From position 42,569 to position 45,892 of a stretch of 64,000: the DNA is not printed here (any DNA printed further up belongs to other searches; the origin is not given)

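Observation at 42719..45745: Single 1008-aa polypeptide containing two complete PilB/GspE-type secretion ATPases in tandem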

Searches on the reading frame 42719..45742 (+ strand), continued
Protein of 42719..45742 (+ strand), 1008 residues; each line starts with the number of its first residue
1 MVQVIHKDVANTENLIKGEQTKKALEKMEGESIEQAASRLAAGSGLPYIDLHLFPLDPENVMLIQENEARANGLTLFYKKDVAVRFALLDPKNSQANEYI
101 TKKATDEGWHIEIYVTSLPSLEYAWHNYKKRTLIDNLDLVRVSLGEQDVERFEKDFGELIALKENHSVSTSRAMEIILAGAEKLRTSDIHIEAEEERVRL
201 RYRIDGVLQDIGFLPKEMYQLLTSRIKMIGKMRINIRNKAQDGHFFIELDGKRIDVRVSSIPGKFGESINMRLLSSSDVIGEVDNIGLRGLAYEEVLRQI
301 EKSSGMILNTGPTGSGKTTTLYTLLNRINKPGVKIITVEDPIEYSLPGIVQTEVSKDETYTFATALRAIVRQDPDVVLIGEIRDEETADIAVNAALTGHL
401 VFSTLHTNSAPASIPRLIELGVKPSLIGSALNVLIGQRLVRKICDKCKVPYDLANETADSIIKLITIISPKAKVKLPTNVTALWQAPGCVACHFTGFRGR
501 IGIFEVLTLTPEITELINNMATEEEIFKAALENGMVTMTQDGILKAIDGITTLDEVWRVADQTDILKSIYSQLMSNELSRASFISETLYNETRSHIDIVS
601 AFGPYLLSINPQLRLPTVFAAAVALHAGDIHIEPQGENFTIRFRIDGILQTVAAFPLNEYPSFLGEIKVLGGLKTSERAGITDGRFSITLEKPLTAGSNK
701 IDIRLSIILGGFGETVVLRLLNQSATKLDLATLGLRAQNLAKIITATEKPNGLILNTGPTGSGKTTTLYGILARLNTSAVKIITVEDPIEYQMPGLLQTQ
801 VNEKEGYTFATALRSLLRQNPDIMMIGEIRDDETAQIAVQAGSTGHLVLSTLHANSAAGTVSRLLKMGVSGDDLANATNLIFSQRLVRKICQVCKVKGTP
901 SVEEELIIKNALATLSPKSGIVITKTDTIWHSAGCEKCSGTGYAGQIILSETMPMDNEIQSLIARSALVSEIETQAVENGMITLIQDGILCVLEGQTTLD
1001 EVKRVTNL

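Call 29: search_protein_families(library=ncbifam, proteins=[window:42719-45742:+], max_evalue=0.001)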
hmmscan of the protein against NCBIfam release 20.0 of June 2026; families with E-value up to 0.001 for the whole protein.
window:42719-45742:+ (1008 aa): 27 families (the best 25 are shown)
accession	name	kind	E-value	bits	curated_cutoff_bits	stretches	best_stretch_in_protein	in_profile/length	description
TIGR02533.1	type_II_gspE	equivalog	5.2e-256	849.9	630.25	2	108-559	45-485/486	type II secretion system ATPase GspE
TIGR02538.1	type_IV_pilB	equivalog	1.2e-250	833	675.65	2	22-560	32-562/564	type IV-A pilus assembly ATPase PilB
NF007755.0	PRK10436.1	equivalog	1.9e-222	739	617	2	163-561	78-460/465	type II secretion system protein GspE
NF053534.1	T4PilAsmATPsTfpB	equivalog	3.3e-208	692.7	850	2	174-560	205-582/584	type IV pilus assembly ATPase TfpB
NF041000.1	ATPase_ComGA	equivalog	1.6e-141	470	300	2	618-888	3-266/267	competence type IV pilus ATPase ComGA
TIGR01420.1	pilT_fam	subfamily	1.2e-98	330.5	319.1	2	174-420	2-242/343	PilT/PilU family type 4a pilus ATPase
TIGR02525.1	plasmid_TraJ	equivalog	9.8e-54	182.7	368.3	2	730-882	132-289/372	plasmid transfer ATPase TraJ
TIGR02524.1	dot_icm_DotB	equivalog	2.8e-39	135.3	463.3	2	741-888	124-280/358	Dot/Icm type IV secretion system ATPase DotB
NF058587.1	archaellum_moto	equivalog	1.1e-35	123.4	550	2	755-865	279-394/527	archaellum flagellar ATPase motor FlaI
TIGR03819.1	heli_sec_ATPase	hypoth_equivalog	2.1e-29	102.8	373.15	2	713-871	139-304/340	TadA family conjugal transfer-associated ATPase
TIGR02782.1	TrbB_P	equivalog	5e-29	101.5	304.55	2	753-867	138-255/303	P-type conjugative transfer ATPase TrbB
TIGR02788.1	VirB11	equivalog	9e-29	100.5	249.95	2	750-870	143-268/308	P-type DNA transfer ATPase VirB11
NF010469.0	PRK13894.1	subfamily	9.5e-25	87.6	508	2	742-905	140-304/320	conjugal transfer ATPase TrbB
NF053672.1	bindosome_BasE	exception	2.7e-21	75.9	1000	2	755-874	274-396/512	bindosome assembly system ATPase subunit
NF010425.0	PRK13851.1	equivalog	9.4e-20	70.8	461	2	294-432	152-294/344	type IV secretion system protein VirB11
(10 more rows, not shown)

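Call 43: predict_structure(alignment_id=A1)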
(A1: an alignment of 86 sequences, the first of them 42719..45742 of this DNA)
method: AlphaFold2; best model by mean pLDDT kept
length: 1008 residues; sequences in the alignment: 86
mean_pLDDT: 81.7   pTM: 0.55
mean pLDDT of the five models: 81.7, 79.8, 78.3, 75.0, 73.9
residues with pLDDT >= 90: 256; 70-90: 615; 50-70: 109; < 50: 28
segments of 3 or more residues with pLDDT < 50: 1-13, 27-30, 573-579
pLDDT, mean of each block of 10 residues (from residue 1): 33 53 48 73 75 72 86 87 87 88 89 86 77 65 67 71 67 81 82 85 81 82 87 83 81 81 86 68 81 91 89 79 86 82 72 71 76 83 85 88 90 91 90 92 88 72 78 81 82 81 92 90 86 89 91 83 66 46 84 83 85 87 85 88 81 86 80 63 76 68 79 82 61 88 91 90 83 87 79 76 78 85 90 91 92 91 92 93 92 91 90 90 84 85 88 94 92 93 94 92 85
secondary structure, 60 per line:
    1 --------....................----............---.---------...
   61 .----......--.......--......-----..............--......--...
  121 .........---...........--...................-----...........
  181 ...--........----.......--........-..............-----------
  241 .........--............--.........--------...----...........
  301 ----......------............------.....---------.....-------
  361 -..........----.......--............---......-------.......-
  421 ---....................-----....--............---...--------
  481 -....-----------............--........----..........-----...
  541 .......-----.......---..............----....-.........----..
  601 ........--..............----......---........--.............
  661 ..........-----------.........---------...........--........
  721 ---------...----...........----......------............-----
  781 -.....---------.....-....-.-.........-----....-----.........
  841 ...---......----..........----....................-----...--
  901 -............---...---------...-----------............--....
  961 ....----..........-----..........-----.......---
elements in order (helices of 4 or more, strands of 3 or more residues): H9-28 H33-44 H58-61 H66-71 E74-80 E83-88 H94-107 E110-115 H118-129 H133-143 H146-164 H170-183 E186-193 E198-204 E207-214 H216-229 E241-249 E252-263 E266-274 H290-300 E305-310 H317-328 E335-339 E349-353 H362-371 E376-382 H385-396 E400-405 H413-419 H424-430 E431-443 E449-452 H455-466 E482-485 E497-508 H511-518 H523-532 H538-547 H553-559 H563-576 E581-584 H586-594 H599-608 H611-624 E629-634 E638-645 E648-656 H657-670 E682-690 E700-710 E713-720 H737-747 E752-757 H764-775 E782-786 E796-800 H809-817 E823-826 H832-843 E847-852 H857-866 H871-877 E878-890 E896-898 H902-913 E929-931 E943-954 H957-964 H969-978 H984-993 H999-1005
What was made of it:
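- The linker is long (45 aa) and partly structured (call 43). The full-chain pTM of 0.55 shows no confident fixed packing between the modules (call 43).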

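Call 45: search_protein_representatives(protein=window:42719-45742:+)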
Query: 1008 residues. Proteins with E-value up to 0.001 (for the whole library): 55541; up to 1e-10: 34839; up to 1e-30: 15033. The best 150 are listed.
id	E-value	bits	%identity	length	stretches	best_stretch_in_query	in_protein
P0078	0.0e+00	1250.8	57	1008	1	1-1007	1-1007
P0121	8.7e-272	920.7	47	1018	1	23-1006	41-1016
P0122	9.8e-259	877.5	45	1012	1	26-1006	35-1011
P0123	1.0e-240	817.9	42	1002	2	34-896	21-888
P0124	4.3e-237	805.9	39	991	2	29-835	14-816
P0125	1.6e-233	794.1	45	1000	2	20-911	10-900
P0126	1.8e-231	787.3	44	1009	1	38-1007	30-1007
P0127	2.4e-223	760.4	42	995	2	20-571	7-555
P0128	5.0e-220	749.4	42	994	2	24-560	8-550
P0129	1.7e-214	731.1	41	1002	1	34-1006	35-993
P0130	1.4e-213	728.1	41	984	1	30-997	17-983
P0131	1.2e-211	721.7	41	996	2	27-587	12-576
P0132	3.7e-206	703.5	40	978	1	26-1003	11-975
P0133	5.1e-198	676.6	51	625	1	122-743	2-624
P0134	2.0e-191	654.8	68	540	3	542-769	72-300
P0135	6.4e-166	570.4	50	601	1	1-579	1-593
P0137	9.9e-147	506.9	46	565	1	27-562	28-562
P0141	7.0e-140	484.2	37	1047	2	174-562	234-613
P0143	1.0e-133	463.8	43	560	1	17-559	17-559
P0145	3.3e-130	452.2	46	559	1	25-560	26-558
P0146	1.5e-128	446.7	44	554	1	23-561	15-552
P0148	2.3e-127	442.8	43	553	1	19-560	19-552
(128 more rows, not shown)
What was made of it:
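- About 13 fused representatives remain at 50% clustering among 1.84 billion proteins (call 45).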
